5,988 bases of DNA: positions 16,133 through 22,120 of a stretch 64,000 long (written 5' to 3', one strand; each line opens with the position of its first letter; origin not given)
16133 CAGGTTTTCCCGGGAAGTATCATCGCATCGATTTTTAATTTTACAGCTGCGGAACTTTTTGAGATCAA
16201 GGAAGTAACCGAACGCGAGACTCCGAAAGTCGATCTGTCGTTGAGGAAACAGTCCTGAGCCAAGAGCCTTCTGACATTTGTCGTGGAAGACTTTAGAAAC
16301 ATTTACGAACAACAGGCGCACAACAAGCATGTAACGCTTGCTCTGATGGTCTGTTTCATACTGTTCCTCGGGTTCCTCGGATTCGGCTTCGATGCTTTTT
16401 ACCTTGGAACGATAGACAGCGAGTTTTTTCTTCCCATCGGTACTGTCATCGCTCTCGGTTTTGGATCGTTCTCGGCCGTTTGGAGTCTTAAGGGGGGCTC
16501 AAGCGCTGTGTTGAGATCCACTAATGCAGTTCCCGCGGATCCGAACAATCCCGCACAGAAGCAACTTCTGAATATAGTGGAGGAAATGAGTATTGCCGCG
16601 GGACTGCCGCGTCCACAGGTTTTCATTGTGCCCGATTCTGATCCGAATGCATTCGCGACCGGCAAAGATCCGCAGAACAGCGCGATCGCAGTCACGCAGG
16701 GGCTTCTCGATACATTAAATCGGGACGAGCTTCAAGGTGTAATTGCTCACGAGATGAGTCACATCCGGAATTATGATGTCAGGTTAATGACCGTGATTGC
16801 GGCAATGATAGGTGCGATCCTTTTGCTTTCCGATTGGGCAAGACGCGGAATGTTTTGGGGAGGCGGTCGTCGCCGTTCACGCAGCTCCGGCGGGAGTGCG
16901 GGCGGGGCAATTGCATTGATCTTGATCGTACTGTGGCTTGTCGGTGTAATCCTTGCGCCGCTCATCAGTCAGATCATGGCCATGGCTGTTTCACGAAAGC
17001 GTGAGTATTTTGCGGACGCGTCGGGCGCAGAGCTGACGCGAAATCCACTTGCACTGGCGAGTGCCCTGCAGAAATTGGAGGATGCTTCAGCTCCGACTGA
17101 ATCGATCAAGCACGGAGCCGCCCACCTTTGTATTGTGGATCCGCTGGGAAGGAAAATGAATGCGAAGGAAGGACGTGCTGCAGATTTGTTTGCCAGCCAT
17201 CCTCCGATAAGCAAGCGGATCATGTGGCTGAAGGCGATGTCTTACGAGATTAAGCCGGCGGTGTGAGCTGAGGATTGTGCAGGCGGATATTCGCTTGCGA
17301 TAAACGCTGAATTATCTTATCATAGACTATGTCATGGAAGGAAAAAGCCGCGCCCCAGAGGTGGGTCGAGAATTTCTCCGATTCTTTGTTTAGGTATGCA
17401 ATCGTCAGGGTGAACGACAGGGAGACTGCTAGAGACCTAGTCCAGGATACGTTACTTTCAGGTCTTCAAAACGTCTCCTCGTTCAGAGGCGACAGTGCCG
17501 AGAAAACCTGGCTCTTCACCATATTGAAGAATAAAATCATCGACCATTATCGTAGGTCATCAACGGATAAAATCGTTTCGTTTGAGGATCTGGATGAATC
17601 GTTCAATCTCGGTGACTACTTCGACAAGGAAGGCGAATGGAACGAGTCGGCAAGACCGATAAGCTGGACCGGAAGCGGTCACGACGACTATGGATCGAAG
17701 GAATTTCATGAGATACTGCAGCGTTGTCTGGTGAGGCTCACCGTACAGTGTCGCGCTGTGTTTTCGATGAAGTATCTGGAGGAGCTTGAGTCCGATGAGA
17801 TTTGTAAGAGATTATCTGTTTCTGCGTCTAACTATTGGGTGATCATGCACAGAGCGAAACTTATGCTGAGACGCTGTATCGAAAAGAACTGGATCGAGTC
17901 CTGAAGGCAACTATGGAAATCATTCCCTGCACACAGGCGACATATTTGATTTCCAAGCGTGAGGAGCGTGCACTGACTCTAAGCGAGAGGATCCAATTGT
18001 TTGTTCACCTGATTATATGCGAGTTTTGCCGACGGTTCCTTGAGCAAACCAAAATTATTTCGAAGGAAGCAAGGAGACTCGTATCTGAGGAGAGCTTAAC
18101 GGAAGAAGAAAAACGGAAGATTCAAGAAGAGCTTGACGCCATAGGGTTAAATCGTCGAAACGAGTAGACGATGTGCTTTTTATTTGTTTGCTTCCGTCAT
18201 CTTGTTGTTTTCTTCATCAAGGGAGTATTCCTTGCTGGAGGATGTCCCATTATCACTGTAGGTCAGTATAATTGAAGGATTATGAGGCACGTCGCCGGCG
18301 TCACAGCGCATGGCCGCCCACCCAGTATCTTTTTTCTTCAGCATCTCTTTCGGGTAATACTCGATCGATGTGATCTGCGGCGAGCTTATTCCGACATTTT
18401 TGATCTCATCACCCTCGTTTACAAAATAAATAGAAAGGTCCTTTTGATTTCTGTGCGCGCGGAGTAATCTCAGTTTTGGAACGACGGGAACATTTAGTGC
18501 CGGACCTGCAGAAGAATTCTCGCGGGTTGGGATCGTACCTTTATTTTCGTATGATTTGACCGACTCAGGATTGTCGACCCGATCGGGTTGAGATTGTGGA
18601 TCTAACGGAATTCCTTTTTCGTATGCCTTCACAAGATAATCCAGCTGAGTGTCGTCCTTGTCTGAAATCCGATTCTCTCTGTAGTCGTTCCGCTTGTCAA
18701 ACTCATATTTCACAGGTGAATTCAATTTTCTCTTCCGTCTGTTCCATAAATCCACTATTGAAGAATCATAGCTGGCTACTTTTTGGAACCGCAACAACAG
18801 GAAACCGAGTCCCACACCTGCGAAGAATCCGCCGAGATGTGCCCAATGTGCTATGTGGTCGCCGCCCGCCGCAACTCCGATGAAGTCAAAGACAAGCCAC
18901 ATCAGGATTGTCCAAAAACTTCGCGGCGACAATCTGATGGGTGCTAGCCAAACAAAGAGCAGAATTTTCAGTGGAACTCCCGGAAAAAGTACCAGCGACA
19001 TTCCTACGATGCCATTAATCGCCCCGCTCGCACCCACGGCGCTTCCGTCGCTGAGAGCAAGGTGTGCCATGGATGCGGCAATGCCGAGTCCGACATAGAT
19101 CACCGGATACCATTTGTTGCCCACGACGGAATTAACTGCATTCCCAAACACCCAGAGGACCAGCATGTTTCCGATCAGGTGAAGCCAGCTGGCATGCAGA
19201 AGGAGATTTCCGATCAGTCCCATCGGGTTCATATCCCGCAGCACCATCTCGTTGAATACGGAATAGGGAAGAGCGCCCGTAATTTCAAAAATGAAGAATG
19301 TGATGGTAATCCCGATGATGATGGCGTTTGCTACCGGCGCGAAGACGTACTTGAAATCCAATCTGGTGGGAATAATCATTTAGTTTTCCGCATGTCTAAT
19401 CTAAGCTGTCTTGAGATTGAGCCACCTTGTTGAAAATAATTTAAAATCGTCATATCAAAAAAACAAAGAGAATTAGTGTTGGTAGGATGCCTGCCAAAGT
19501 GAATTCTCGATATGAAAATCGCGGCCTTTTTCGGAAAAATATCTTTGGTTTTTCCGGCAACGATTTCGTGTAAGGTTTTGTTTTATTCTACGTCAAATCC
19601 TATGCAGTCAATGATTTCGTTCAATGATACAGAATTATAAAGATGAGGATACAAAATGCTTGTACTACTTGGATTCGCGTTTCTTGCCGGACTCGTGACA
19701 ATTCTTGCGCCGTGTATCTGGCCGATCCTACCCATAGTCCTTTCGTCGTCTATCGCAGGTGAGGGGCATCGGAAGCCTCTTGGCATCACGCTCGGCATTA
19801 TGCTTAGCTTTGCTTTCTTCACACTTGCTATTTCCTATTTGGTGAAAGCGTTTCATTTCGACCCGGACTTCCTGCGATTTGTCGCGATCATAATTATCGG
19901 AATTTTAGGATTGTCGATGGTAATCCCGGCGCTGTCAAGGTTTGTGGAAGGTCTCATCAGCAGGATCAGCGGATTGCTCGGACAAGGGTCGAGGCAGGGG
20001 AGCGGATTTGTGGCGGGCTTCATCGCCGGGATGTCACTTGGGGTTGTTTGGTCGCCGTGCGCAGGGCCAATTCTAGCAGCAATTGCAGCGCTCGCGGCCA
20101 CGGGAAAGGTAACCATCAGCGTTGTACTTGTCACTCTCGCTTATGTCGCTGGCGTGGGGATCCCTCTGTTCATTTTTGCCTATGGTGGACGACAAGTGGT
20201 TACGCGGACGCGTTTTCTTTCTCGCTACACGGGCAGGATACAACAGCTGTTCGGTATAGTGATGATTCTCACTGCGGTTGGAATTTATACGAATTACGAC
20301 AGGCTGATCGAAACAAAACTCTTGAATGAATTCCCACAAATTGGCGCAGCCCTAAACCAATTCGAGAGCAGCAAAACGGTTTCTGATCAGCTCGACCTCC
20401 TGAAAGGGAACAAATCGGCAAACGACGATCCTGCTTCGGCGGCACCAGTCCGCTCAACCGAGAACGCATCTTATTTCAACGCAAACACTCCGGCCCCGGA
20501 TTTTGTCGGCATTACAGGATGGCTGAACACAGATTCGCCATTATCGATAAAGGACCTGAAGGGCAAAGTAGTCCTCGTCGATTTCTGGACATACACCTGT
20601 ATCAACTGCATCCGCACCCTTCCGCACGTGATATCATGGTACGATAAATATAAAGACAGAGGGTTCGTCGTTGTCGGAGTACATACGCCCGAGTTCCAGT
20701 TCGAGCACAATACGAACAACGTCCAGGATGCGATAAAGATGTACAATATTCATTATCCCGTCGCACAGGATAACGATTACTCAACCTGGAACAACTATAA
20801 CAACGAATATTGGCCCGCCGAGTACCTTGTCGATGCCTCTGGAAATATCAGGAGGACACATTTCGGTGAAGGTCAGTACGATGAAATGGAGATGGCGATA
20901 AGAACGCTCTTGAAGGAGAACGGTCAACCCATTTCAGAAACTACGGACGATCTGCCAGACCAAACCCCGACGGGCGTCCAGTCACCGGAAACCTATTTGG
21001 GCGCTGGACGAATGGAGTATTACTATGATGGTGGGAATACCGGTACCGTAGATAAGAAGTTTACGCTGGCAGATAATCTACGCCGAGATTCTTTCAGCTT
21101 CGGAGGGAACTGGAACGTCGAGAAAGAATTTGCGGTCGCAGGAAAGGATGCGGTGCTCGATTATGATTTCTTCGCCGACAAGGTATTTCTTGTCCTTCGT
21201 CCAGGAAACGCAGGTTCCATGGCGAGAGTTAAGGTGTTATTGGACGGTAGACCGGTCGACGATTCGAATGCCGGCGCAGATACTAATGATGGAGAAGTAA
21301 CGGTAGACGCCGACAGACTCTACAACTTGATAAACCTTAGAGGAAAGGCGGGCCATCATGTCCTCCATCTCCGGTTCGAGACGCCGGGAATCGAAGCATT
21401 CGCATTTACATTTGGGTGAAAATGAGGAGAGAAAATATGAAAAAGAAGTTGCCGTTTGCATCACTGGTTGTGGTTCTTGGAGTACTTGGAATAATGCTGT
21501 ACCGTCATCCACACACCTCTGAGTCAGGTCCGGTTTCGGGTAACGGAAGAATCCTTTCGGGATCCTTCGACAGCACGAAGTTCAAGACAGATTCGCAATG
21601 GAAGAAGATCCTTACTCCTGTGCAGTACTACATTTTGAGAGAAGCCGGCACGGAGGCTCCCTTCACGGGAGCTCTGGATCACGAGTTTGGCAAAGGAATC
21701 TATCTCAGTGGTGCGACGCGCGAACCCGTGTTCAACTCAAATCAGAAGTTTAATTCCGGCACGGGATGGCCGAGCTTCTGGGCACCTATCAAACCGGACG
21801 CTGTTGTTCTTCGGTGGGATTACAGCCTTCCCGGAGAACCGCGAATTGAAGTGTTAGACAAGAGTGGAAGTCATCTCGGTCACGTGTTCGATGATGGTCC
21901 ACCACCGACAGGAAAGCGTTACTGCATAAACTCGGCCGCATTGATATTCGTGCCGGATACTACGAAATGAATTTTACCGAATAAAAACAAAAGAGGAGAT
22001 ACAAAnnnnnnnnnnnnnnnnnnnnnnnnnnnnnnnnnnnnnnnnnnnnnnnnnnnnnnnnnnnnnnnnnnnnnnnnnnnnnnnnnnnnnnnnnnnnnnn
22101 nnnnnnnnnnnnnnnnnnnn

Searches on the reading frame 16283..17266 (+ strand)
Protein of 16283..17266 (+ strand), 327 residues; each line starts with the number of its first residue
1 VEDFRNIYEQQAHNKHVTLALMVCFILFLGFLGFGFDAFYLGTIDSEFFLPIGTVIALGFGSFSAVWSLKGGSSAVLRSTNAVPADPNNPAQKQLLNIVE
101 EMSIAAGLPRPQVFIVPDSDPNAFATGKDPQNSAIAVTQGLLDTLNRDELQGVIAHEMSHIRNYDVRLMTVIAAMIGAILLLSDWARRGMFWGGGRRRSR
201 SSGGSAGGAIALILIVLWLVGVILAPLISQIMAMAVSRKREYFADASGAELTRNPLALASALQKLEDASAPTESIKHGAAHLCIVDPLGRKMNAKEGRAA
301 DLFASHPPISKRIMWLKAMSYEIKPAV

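Call 61: search_protein_families(library=pfam, proteins=[window:16283-17266:+], max_evalue=0.00001)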
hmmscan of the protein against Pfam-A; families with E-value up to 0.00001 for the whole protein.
window:16283-17266:+ (327 aa): 1 family
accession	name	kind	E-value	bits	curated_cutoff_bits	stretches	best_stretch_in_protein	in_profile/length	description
PF01435.24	Peptidase_M48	-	2e-33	116.2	20.3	1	92-318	4-184/186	Peptidase family M48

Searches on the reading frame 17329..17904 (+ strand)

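Call 61: search_protein_families(library=pfam, proteins=[window:17329-17904:+], max_evalue=0.00001)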
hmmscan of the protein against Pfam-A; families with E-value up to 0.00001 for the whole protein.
window:17329-17904:+ (191 aa): 3 families
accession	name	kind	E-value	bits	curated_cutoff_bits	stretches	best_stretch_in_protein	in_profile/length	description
PF04542.20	Sigma70_r2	-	1.8e-13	50.5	24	1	13-77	2-68/71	Sigma-70 region 2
PF08281.18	Sigma70_r4_2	-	1e-10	41.5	25.7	1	128-179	2-53/54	Sigma-70, region 4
PF22029.2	PhyR_sigma2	-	3.1e-06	27.6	27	1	22-66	10-54/55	Sigma2 domain of PhyR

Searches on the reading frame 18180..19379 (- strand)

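Call 62: search_protein_families(library=pfam, proteins=[window:18180-19379:-], max_evalue=0.00001)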
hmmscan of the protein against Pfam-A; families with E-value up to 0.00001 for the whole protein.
window:18180-19379:- (399 aa): 1 family
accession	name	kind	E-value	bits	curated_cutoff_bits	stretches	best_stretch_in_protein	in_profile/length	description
PF01694.28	Rhomboid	-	1.6e-23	84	22.6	1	54-197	6-142/143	Rhomboid domain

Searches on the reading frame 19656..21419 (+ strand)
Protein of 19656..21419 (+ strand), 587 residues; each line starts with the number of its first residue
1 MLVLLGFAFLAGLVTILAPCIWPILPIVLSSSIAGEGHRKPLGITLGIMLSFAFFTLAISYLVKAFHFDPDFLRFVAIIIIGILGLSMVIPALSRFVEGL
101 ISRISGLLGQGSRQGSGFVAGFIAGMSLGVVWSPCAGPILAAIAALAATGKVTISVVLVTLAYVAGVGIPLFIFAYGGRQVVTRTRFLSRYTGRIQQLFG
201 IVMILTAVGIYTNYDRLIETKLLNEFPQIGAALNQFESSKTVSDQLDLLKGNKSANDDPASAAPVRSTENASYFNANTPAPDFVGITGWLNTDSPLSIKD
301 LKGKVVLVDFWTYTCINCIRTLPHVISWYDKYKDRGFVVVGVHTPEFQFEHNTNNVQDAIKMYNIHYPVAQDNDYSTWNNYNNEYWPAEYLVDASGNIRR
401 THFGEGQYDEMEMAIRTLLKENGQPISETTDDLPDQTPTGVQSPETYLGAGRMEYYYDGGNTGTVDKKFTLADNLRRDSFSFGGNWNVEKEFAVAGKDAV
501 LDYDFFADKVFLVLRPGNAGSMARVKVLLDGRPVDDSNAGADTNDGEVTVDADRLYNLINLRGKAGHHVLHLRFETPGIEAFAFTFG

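Call 62: search_protein_families(library=pfam, proteins=[window:19656-21419:+], max_evalue=0.00001)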
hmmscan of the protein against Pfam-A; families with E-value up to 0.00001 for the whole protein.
window:19656-21419:+ (587 aa): 5 families
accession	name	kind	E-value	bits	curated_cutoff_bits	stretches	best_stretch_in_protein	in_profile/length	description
PF17991.7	Thioredoxin_10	-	4.5e-32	112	27.1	1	443-587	1-142/142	Thioredoxin like C-terminal domain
PF02683.22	DsbD_TM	-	3e-13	50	27.1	1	2-210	2-214/219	Cytochrome C biogenesis protein transmembrane domain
PF00578.27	AhpC-TSA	-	3e-12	47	26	1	278-400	3-123/124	AhpC/TSA family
PF13905.12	Thioredoxin_8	-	1.6e-11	44.8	27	1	303-398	1-94/94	Thioredoxin-like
PF08534.16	Redoxin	-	4.8e-11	43.1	26.6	1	276-406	2-136/148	Redoxin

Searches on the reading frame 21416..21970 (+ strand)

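Call 62: search_protein_families(library=pfam, proteins=[window:21416-21970:+], max_evalue=0.00001)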
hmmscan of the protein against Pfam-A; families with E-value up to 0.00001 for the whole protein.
window:21416-21970:+ (184 aa): 1 family
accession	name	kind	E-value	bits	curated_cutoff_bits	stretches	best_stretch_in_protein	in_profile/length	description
PF01641.26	SelR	-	2.5e-38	131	24.9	1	66-180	1-116/116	SelR domain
